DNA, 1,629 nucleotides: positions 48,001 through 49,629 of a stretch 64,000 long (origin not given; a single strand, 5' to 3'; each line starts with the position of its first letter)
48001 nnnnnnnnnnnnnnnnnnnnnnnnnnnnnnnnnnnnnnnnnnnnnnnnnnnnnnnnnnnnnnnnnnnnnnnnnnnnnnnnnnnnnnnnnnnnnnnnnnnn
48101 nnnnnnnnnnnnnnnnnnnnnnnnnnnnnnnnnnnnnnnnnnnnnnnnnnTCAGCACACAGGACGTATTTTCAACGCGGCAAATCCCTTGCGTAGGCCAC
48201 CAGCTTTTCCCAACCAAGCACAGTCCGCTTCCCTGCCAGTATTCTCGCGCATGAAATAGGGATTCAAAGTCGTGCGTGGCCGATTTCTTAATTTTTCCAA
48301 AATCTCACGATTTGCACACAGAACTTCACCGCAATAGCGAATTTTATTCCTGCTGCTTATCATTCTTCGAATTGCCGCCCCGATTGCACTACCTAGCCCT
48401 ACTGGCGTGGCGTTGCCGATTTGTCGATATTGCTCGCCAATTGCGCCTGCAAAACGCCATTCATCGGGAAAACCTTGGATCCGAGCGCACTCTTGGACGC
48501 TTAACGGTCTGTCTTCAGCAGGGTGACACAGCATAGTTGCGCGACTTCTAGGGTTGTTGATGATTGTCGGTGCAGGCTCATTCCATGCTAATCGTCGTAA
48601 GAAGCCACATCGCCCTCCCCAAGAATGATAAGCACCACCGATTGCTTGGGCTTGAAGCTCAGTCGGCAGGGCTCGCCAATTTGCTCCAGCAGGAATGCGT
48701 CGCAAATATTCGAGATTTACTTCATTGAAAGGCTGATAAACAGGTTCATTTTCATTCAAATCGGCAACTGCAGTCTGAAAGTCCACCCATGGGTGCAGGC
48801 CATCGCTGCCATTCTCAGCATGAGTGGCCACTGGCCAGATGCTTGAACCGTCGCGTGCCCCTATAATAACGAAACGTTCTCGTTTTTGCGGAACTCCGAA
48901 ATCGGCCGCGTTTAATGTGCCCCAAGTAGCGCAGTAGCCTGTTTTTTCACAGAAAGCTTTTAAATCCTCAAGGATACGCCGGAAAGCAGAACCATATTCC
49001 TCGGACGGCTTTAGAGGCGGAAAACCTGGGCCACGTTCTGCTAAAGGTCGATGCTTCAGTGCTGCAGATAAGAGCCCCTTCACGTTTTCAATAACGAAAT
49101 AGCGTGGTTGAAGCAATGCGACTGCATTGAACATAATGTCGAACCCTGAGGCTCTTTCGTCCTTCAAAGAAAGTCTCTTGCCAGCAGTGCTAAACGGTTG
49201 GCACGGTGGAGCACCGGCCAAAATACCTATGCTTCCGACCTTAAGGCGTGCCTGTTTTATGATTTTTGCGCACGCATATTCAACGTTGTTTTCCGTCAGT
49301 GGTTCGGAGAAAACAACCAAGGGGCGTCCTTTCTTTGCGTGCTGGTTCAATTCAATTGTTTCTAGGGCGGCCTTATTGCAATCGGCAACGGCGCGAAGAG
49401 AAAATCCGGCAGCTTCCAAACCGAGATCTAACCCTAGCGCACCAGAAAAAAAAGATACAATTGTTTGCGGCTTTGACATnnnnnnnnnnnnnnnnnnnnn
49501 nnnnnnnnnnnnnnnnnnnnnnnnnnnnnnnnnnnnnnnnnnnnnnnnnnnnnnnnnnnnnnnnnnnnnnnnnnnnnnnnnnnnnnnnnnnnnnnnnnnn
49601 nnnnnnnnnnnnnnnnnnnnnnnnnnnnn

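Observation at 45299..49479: C5-methyltransferase / ParB-HTH / unknown / Vsr operon without a recognisable restriction endonuclease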

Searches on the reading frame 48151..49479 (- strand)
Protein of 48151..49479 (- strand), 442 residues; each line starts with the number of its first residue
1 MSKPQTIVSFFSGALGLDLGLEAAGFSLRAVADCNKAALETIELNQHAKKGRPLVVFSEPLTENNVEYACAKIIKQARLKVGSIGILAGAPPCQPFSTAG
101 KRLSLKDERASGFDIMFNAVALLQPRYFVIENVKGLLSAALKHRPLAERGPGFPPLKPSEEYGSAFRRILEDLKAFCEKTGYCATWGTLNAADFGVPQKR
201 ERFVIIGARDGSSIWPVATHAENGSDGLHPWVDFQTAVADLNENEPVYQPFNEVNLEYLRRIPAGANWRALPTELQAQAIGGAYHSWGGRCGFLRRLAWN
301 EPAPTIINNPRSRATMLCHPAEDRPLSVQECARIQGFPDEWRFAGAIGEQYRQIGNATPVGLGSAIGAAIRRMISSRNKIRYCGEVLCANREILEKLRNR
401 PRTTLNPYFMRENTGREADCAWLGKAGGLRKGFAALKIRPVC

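Call 3: search_protein_families(library=pfam, proteins=[window:48151-49479:-], max_evalue=0.1)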
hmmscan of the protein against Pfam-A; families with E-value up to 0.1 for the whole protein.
window:48151-49479:- (442 aa): 1 family
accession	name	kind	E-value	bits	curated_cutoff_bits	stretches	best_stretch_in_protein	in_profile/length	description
PF00145.23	DNA_methylase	-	4.4e-49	168.1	22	1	6-370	2-322/324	C-5 cytosine-specific DNA methylase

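Call 4: search_protein_families(library=padloc, proteins=[window:48151-49479:-], max_evalue=0.1)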
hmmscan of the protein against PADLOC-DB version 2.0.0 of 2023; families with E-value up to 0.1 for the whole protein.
window:48151-49479:- (442 aa): 60 families (the best 25 are shown)
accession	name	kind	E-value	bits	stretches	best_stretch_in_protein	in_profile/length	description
PDLC03378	MTase_II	-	1.8e-81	272.1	1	6-378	4-334/344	Type II methyltransferase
PDLC00033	DruM2|DruM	-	4.5e-80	267.7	1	6-378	23-368/368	DNA cytosine methylase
PDLC02650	DrmMII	-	1.4e-76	256.1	2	171-372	205-416/435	DrmMII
PDLC00026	DruM2|DruM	-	1.3e-71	239.9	1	5-379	5-323/336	DNA cytosine methylase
PDLC03272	MTase_II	-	4.7e-67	224.9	1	6-379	76-395/407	Type II methyltransferase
PDLC03234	MTase_II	-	8e-66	220.8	3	2-144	2-133/375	Type II methyltransferase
PDLC03330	MTase_II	-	4.9e-54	181.8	2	173-372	230-424/430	Type II methyltransferase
PDLC03326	MTase_II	-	1.4e-53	180.6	3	4-140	4-130/412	Type II methyltransferase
PDLC02647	DrmMII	-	4.5e-49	165.5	2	161-379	237-445/447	DrmMII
PDLC03307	MTase_II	-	9.4e-49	164.6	1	9-379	5-374/382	Type II methyltransferase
PDLC03237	MTase_II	-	2.1e-48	163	3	3-138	792-921/1036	Type II methyltransferase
PDLC00030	DruM2|DruM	-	6.3e-44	148.7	2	5-143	6-142/380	DNA cytosine methylase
PDLC03225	MTase_II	-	1.2e-38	131.3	3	264-376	495-600/615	Type II methyltransferase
PDLC00031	DruM2|DruM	-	2.5e-37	126.8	3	7-137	14-125/361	DNA cytosine methylase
PDLC00027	DruM2|DruM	-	3.2e-37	126.8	3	7-138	14-126/361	DNA cytosine methylase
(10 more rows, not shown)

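Call 5: search_protein_families(library=ncbifam, proteins=[window:48151-49479:-], max_evalue=0.1)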
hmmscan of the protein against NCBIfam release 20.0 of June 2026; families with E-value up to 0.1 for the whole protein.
window:48151-49479:- (442 aa): 2 families
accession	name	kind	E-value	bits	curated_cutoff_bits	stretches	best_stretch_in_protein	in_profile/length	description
TIGR00675.1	dcm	superfamily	1.9e-42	146.1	100.65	1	7-369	1-328/329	DNA (cytosine-5-)-methyltransferase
NF007772.0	PRK10458.1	subfamily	1.6e-07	30.3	710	1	8-138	92-233/472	DNA cytosine methylase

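Call 56: find_homologous_proteins(query=window:48151-49479:-, max_evalue=1e-40)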
Query window:48151-49479:- (442 aa): 5490 proteins with E <= 1e-40 among 8000 candidates; the best 120 are listed.
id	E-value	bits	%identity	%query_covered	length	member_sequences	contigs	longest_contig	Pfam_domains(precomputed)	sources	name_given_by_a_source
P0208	0.0e+0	1024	100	100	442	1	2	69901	PF00145.24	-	-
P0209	1.1e-191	656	65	100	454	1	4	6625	PF00145.24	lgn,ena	-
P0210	3.2e-160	552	55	98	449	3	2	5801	PF00145.24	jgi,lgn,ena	-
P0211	7.4e-159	547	54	98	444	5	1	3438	PF00145.24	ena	-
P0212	3.2e-158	545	56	98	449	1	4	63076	PF00145.24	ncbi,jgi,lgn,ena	ncbi:MAG: DNA cytosine methyltransferase [Candidatus Binatus sp.]|jgi:DNA (cytosine-5)-methyltransfe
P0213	4.0e-158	545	55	98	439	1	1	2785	PF00145.24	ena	-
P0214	7.8e-158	544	54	98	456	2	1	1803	PF00145.24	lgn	-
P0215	1.0e-157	544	54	99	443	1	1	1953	PF00145.24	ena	-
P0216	2.2e-157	543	53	98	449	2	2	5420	PF00145.24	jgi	-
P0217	2.0e-156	539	54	96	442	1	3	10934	PF00145.24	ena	-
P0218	1.1e-155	537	52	98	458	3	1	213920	PF00145.24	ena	-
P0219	1.1e-155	537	53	99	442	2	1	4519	PF00145.24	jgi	-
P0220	1.9e-155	536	52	98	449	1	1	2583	PF00145.24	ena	-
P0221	2.0e-155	536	54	96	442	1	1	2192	PF00145.24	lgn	-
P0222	3.1e-155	535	53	98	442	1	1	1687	PF00145.24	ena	-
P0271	6.0e-124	432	50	96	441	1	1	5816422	PF00145.24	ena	-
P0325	4.6e-120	420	48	97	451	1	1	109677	PF00145.24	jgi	jgi:DNA (cytosine-5)-methyltransferase 1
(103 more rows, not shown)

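Call 57: find_encoding_contigs(protein=P0218, flank=6000, max_places=1)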
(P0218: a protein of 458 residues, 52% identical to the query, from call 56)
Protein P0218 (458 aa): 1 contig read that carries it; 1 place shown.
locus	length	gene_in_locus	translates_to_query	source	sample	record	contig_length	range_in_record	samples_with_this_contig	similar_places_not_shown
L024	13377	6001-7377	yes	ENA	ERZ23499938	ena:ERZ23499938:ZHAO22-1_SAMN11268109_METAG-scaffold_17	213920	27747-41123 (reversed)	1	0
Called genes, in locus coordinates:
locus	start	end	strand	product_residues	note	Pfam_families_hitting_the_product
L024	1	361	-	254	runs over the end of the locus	PF13828:DUF4190 (weak)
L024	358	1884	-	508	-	PF04715:, PF00425:Chorismate_bind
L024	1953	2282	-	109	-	PF20114:DUF6504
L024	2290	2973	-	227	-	PF01791:DeoC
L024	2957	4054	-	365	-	PF13207:AAA_17 (faint)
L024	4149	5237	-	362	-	PF03462:PCRF, PF00472:RF-1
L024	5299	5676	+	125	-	-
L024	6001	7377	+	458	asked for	PF00145:DNA_methylase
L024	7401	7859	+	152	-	PF03852:Vsr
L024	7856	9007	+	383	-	-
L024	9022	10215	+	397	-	PF00800:PDT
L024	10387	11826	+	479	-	PF01261:AP_endonuc_2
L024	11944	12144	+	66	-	-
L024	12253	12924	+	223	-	PF13441:Gly-zipper_YMGG (faint), PF03783:CsgG, PF05433:Rick_17kDa_Anti (weak)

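Call 58: find_encoding_contigs(protein=P0271, flank=6000, max_places=1)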
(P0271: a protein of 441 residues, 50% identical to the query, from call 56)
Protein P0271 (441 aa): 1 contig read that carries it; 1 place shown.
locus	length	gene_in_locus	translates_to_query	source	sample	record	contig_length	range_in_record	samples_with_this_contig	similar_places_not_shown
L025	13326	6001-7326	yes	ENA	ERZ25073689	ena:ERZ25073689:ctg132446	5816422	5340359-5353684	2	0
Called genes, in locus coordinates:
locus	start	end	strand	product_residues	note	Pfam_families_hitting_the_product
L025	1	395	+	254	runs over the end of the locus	PF01555:N6_N4_Mtase (faint)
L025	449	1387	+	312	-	PF10134:RPA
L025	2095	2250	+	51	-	-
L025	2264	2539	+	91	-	PF08681:TacA1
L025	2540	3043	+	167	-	PF00583:Acetyltransf_1 (weak), PF13508:Acetyltransf_7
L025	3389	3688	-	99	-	-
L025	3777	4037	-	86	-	PF04014:MazE_antitoxin (weak)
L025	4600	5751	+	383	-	PF13808:DDE_Tnp_1_assoc, PF01609:DDE_Tnp_1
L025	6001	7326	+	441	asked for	PF00145:DNA_methylase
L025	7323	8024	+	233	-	PF00730:HhH-GPD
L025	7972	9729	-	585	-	PF00176:SNF2-rel_dom, PF00271:Helicase_C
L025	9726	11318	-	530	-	-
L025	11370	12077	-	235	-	PF08281:Sigma70_r4_2 (weak)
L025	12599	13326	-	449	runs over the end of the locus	-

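Call 59: find_encoding_contigs(protein=P0325, flank=6000, max_places=1)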
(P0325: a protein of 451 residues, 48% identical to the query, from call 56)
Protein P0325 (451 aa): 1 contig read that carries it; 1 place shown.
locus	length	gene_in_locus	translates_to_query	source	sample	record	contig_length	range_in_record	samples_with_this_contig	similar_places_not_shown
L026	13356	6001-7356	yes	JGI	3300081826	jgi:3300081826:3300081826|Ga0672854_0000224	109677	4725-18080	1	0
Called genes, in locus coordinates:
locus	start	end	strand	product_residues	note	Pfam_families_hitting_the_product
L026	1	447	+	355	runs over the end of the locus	PF01850:PIN (weak)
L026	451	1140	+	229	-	PF01128:IspD, PF02348:CTP_transf_3 (weak), PF12804:NTP_transf_3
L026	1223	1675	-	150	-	PF04608:PgpA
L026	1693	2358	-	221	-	PF01066:CDP-OH_P_transf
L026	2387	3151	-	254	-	PF18922:DUF5672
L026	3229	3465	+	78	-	-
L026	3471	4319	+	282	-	PF00561:Abhydrolase_1, PF12146:Hydrolase_4, PF12697:Abhydrolase_6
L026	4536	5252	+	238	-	-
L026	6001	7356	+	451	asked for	PF00145:DNA_methylase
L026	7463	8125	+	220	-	PF00730:HhH-GPD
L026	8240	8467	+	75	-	-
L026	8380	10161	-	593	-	PF00176:SNF2-rel_dom, PF04851:ResIII (weak), PF00271:Helicase_C (weak)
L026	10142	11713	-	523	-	-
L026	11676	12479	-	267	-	-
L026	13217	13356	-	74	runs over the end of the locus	PF13560:HTH_31, PF01381:HTH_3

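Call 65: search_protein_families(library=padloc, proteins=[L025:9726-11318:-, L025:7972-9729:-, L025:11370-12077:-, L026:10142-11713:-, L026:8380-10161:-, L026:11676-12479:-, L024:7856-9007:+, L024:9022-10215:+], max_evalue=0.01)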
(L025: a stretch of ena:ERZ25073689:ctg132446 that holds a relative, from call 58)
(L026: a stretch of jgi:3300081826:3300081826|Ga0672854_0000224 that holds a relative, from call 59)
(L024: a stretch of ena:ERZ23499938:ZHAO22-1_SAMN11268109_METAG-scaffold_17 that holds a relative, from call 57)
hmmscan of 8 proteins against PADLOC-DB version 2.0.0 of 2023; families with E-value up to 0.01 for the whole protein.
L025:9726-11318:- (530 aa): 0 families

L025:7972-9729:- (585 aa): 23 families
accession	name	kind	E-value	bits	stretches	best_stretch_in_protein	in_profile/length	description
PDLC00633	ZorD1|ZorD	-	4.3e-28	95.9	1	137-528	464-849/908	"SWI2/SNF2 helicase, Mrr-like nuclease"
PDLC02845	DpdE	-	3.7e-27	92.6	1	129-553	856-1269/1293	DpdE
PDLC02849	DpdE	-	5.4e-22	75.8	1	134-557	418-833/857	DpdE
PDLC02850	DpdE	-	5.2e-21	72.3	1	134-541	822-1226/1282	DpdE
PDLC00631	ZorD1|ZorD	-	8.5e-21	71.5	1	112-530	435-877/1071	"SWI2/SNF2 helicase, Mrr-like nuclease"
PDLC02842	DpdE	-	4.8e-20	68.9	1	140-561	725-1155/1176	DpdE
PDLC00632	ZorD1|ZorD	-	1.2e-16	57.9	2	315-528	823-1047/1101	"SWI2/SNF2 helicase, Mrr-like nuclease"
PDLC00629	ZorD1|ZorD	-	1.7e-14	50.7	1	245-528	633-920/1012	"SWI2/SNF2 helicase, Mrr-like nuclease"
PDLC00634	ZorD1|ZorD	-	4.5e-14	49.2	1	273-528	666-932/1208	"SWI2/SNF2 helicase, Mrr-like nuclease"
PDLC02851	DpdE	-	2.3e-13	46.9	1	129-549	610-1023/1055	DpdE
PDLC00628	ZorD1|ZorD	-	2.7e-13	46.5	2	406-545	815-956/1171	"SWI2/SNF2 helicase, Mrr-like nuclease"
PDLC02627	DrmD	-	5.3e-13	46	2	409-541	554-682/748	DrmD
PDLC00659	HmaA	-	9.4e-12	41.6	1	425-561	511-650/1176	SNF2 helicase / DEAD-box helicase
PDLC02848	DpdE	-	2.1e-11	40.6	1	133-371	373-608/856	DpdE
PDLC02504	BrxHI|BrxHII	-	2.7e-09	33.5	2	426-559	484-619/971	BrxHII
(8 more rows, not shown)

L025:11370-12077:- (235 aa): 0 families

L026:10142-11713:- (523 aa): 0 families

L026:8380-10161:- (593 aa): 24 families
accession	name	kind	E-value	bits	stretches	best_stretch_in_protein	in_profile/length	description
PDLC00633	ZorD1|ZorD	-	6.1e-32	108.6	1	137-535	458-852/908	"SWI2/SNF2 helicase, Mrr-like nuclease"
PDLC02845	DpdE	-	1.2e-30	104.1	1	123-564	842-1274/1293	DpdE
PDLC02842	DpdE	-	1.1e-26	90.8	1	145-557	724-1143/1176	DpdE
PDLC02850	DpdE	-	5e-26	88.9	1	125-591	810-1271/1282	DpdE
PDLC02849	DpdE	-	1.1e-24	84.7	1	129-564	405-834/857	DpdE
PDLC00631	ZorD1|ZorD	-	3.1e-23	79.5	1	142-538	462-879/1071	"SWI2/SNF2 helicase, Mrr-like nuclease"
PDLC02851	DpdE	-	1.4e-19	67.4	1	124-547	602-1019/1055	DpdE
PDLC00629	ZorD1|ZorD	-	1.8e-19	67.2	1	146-534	507-920/1012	"SWI2/SNF2 helicase, Mrr-like nuclease"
PDLC00634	ZorD1|ZorD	-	6.4e-18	61.9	1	124-534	499-932/1208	"SWI2/SNF2 helicase, Mrr-like nuclease"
PDLC00628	ZorD1|ZorD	-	1.4e-17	60.7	1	142-550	534-955/1171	"SWI2/SNF2 helicase, Mrr-like nuclease"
PDLC02848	DpdE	-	2.5e-16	56.9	1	125-445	362-676/856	DpdE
PDLC00632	ZorD1|ZorD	-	2.2e-15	53.7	1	142-533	617-1046/1101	"SWI2/SNF2 helicase, Mrr-like nuclease"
PDLC02627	DrmD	-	1.4e-14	51.3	1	146-548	323-683/748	DrmD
PDLC00659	HmaA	-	5.1e-10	35.8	1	432-564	512-647/1176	SNF2 helicase / DEAD-box helicase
PDLC02500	BrxHI|BrxHII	-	2.8e-07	27.4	1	146-230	112-196/933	BrxHI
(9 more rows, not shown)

L026:11676-12479:- (267 aa): 0 families

L024:7856-9007:+ (383 aa): 1 family
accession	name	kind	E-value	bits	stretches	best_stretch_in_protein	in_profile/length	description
PDLC04007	PD-Lambda-5_A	-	0.00097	16.3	1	84-138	26-85/454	-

L024:9022-10215:+ (397 aa): 0 families

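Call 66: search_protein_families(library=pfam, proteins=[L025:9726-11318:-, L025:7972-9729:-, L025:11370-12077:-, L026:10142-11713:-, L026:8380-10161:-, L026:11676-12479:-, L024:7856-9007:+, L024:9022-10215:+], max_evalue=0.01)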
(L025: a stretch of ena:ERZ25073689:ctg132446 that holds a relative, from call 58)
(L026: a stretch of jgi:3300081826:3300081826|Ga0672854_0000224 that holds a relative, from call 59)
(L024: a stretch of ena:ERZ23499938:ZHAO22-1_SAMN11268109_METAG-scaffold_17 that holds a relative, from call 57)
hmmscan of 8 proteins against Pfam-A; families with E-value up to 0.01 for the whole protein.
L025:9726-11318:- (530 aa): 0 families

L025:7972-9729:- (585 aa): 3 families
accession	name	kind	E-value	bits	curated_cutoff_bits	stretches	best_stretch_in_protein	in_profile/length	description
PF00176.29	SNF2-rel_dom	-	1.1e-17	64.5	24.9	1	134-395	16-286/290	SNF2-related domain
PF00271.37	Helicase_C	-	2.9e-09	37.6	23.5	1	415-522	7-110/110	Helicase conserved C-terminal domain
PF04851.21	ResIII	-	0.0015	18.9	22.5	1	143-230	31-119/164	Type III restriction enzyme, res subunit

L025:11370-12077:- (235 aa): 2 families
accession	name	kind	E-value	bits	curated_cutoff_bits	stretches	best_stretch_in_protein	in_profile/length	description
PF08281.18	Sigma70_r4_2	-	3e-06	27.2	25.7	1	171-202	23-54/54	Sigma-70, region 4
PF04545.22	Sigma70_r4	-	0.0036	17.2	24.1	1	154-202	6-48/50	Sigma-70, region 4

L026:10142-11713:- (523 aa): 0 families

L026:8380-10161:- (593 aa): 3 families
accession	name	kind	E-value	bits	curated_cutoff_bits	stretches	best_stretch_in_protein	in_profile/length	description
PF00176.29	SNF2-rel_dom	-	6.8e-23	81.6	24.9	1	141-403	17-288/290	SNF2-related domain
PF00271.37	Helicase_C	-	1.2e-07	32.4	23.5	1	420-528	6-110/110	Helicase conserved C-terminal domain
PF04851.21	ResIII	-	1.5e-07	31.9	22.5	1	148-254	30-135/164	Type III restriction enzyme, res subunit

L026:11676-12479:- (267 aa): 0 families

L024:7856-9007:+ (383 aa): 0 families

L024:9022-10215:+ (397 aa): 1 family
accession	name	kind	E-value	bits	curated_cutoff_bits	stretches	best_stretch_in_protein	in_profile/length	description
PF00800.23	PDT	-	1e-10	42.2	25.2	1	4-187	1-174/181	Prephenate dehydratase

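Call 90: search_solved_structures(query=window:48151-49479:-, max_evalue=0.00001, show_alignments=1)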
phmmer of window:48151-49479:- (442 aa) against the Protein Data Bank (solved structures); distinct sequences matched with E-value up to 0.00001: 47.
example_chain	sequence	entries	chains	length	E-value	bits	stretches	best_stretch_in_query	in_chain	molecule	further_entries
5gut_A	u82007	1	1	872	6.1e-24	87.8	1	281-374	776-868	DNA (cytosine-5)-methyltransferase 1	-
3pt9_A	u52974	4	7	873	9.5e-24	87.2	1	281-374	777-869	DNA (cytosine-5)-methyltransferase 1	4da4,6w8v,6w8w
5guv_A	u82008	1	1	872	1.2e-23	86.8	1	281-374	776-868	DNA (cytosine-5)-methyltransferase 1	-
3pt6_A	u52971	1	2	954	1.4e-23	86.7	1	281-374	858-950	DNA (cytosine-5)-methyltransferase 1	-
5wy1_A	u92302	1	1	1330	2e-23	86.1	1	281-376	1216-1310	DNA (cytosine-5)-methyltransferase 1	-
3av4_A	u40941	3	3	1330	2.1e-23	86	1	281-376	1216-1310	DNA (cytosine-5)-methyltransferase 1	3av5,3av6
9v36_A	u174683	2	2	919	1.5e-22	83.2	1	281-374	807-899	DNA (cytosine-5)-methyltransferase 1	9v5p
6x9i_A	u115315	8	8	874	2.2e-22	82.7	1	281-372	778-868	DNA (cytosine-5)-methyltransferase 1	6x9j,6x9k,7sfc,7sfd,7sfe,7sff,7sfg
3pta_A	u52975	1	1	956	3e-22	82.3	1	281-372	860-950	DNA (cytosine-5)-methyltransferase 1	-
3swr_A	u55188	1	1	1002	3.6e-22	82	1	281-372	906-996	DNA (cytosine-5)-methyltransferase 1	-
4yoc_A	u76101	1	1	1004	3.7e-22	82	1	281-372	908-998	DNA (cytosine-5)-methyltransferase 1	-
7xi9_A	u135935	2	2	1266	5.2e-22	81.5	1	281-374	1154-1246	DNA (cytosine-5)-methyltransferase 1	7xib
8xqc_A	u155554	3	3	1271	5.3e-22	81.4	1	281-374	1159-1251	DNA (cytosine-5)-methyltransferase 1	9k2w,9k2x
4wxx_A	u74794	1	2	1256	6.3e-22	81.2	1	281-374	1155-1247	DNA (cytosine-5)-methyltransferase 1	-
9mys_A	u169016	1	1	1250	8.2e-22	80.8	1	281-372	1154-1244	DNA (cytosine-5)-methyltransferase 1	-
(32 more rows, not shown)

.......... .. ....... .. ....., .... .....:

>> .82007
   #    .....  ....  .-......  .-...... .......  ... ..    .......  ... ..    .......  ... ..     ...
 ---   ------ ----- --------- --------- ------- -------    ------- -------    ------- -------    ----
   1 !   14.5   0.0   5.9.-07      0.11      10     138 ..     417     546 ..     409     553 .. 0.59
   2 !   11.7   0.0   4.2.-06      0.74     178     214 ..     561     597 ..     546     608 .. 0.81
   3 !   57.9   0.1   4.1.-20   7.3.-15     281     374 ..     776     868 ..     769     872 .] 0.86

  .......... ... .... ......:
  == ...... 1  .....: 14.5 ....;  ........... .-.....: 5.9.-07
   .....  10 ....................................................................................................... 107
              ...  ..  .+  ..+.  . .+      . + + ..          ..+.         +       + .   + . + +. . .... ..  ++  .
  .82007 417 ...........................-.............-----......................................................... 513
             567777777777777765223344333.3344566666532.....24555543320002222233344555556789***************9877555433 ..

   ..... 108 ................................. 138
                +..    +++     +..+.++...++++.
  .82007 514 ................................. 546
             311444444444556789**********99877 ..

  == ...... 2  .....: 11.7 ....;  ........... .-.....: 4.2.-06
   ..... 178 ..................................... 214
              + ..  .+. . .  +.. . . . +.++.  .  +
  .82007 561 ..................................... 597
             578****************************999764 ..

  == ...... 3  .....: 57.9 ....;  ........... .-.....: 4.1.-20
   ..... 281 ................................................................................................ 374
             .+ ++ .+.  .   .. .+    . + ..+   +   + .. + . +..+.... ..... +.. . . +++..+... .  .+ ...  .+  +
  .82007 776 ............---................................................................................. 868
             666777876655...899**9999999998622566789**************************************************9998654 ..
